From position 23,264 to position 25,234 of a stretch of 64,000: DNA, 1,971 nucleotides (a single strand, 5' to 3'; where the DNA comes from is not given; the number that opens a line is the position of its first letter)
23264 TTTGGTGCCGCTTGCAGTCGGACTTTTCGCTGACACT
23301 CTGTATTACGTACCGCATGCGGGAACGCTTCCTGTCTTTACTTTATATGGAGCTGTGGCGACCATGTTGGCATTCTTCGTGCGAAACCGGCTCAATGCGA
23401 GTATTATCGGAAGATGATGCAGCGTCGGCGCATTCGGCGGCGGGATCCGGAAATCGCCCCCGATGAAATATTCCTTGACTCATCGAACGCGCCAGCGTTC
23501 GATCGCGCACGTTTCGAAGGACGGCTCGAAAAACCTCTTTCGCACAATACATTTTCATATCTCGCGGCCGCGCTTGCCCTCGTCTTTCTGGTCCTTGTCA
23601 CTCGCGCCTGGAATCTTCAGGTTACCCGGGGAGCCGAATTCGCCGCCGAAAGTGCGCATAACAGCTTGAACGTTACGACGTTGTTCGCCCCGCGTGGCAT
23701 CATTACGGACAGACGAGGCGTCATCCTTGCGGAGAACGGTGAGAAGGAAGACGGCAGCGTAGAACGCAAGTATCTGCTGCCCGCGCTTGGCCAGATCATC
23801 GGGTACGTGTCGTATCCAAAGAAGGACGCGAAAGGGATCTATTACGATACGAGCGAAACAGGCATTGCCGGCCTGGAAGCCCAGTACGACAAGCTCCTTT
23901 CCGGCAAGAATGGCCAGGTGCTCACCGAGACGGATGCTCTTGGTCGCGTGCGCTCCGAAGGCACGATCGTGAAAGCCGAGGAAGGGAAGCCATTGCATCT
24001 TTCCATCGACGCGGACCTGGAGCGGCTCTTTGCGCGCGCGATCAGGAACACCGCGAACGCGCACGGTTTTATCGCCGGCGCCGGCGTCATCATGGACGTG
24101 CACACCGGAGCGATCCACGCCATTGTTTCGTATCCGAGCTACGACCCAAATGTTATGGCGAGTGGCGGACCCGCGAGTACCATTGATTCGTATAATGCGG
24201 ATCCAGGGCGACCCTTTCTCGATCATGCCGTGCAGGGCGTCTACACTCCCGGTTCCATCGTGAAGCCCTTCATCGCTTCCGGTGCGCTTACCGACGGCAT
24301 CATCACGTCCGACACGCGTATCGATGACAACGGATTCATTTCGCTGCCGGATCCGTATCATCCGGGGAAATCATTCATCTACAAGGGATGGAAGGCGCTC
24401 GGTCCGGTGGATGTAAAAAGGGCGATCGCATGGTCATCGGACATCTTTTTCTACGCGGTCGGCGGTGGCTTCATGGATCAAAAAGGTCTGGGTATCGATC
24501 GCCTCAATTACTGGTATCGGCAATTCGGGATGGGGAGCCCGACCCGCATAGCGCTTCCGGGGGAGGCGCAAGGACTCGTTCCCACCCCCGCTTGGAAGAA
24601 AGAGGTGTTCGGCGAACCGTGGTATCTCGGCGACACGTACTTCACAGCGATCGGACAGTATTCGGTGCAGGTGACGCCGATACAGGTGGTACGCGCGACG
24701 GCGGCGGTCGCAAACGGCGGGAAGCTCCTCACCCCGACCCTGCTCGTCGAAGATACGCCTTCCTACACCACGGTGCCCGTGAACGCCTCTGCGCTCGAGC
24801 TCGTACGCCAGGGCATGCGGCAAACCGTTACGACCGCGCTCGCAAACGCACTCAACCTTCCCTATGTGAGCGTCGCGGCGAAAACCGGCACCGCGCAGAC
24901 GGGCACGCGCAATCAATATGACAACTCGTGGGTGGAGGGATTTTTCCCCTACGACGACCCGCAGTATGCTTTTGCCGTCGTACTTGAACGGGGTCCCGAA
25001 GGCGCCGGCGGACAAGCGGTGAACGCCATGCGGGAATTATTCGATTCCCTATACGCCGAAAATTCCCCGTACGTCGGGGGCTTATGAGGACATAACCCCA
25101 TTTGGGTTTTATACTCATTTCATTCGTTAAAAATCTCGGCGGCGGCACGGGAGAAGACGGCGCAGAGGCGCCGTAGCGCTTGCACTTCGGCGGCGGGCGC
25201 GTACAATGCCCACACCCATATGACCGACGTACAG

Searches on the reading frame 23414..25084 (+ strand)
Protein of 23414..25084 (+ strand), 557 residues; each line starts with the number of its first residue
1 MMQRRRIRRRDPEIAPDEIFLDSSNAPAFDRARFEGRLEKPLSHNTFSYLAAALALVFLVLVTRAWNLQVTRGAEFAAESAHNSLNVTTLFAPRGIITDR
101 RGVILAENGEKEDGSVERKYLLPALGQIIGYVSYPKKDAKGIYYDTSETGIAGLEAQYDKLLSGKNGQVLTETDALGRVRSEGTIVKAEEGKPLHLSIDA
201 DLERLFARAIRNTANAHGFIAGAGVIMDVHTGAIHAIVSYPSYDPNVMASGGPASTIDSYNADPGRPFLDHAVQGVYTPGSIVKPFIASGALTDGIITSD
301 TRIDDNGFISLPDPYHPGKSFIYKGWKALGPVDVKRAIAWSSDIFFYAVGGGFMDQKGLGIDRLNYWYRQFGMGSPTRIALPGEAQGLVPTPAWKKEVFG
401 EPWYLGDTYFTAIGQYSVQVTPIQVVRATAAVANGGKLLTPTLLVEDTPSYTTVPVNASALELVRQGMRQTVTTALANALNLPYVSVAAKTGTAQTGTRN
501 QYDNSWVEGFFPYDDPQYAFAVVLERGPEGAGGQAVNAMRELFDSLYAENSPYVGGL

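Call 4: search_protein_families(library=pfam, proteins=[window:23414-25084:+], max_evalue=0.1)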
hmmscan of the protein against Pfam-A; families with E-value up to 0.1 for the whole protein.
window:23414-25084:+ (557 aa): 3 families
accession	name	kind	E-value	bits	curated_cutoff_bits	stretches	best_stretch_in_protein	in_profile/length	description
PF00905.27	Transpeptidase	-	1e-59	202.6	22.1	1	222-538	1-293/299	Penicillin binding protein transpeptidase domain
PF03717.20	PBP_dimer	-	1.4e-12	48.8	24.4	1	116-182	106-178/180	Penicillin-binding Protein dimerisation domain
PF21922.1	PBP_dimer_2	-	0.0057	17.3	27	0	94-169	1-64/83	Penicillin binding protein A dimerisation domain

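Call 27: find_encoding_contigs(protein=window:23414-25084:+, flank=2500, max_places=10)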
Protein window:23414-25084:+ (557 aa): 11 contigs read that carry it; 5 places shown.
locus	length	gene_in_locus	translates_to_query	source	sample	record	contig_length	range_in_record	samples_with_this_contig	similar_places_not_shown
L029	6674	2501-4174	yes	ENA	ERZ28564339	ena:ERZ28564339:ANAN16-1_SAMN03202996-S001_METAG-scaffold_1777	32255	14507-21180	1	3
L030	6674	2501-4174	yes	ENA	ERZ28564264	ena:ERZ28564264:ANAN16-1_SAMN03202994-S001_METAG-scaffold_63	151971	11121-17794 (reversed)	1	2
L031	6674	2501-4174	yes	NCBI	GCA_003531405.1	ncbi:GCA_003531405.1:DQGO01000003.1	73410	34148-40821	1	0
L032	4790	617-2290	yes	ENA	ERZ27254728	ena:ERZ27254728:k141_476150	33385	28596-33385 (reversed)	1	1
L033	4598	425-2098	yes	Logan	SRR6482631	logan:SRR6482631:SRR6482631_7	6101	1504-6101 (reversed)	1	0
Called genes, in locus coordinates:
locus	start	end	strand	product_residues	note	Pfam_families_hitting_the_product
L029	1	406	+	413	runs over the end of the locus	PF00587:tRNA-synt_2b, PF03129:HGTP_anticodon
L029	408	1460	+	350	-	PF00022:Actin (faint), PF06723:MreB_Mbl, PF00012:HSP70, PF14450:FtsA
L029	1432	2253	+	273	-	PF04085:MreC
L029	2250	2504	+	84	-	-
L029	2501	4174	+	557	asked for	PF03717:PBP_dimer, PF00905:Transpeptidase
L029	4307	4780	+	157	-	PF03449:GreA_GreB_N, PF01272:GreA_GreB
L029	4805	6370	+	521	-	PF01921:tRNA-synt_1f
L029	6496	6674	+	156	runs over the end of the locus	PF02381:MraZ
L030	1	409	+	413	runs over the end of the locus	PF00587:tRNA-synt_2b, PF03129:HGTP_anticodon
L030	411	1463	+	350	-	PF00022:Actin (faint), PF06723:MreB_Mbl, PF00012:HSP70, PF14450:FtsA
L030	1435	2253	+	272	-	-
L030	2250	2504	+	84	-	-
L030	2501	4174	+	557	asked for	PF03717:PBP_dimer, PF00905:Transpeptidase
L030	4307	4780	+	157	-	PF03449:GreA_GreB_N, PF01272:GreA_GreB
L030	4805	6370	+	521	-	PF01921:tRNA-synt_1f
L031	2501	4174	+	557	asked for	PF03717:PBP_dimer, PF00905:Transpeptidase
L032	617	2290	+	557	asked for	PF03717:PBP_dimer, PF00905:Transpeptidase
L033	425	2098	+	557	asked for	PF03717:PBP_dimer, PF00905:Transpeptidase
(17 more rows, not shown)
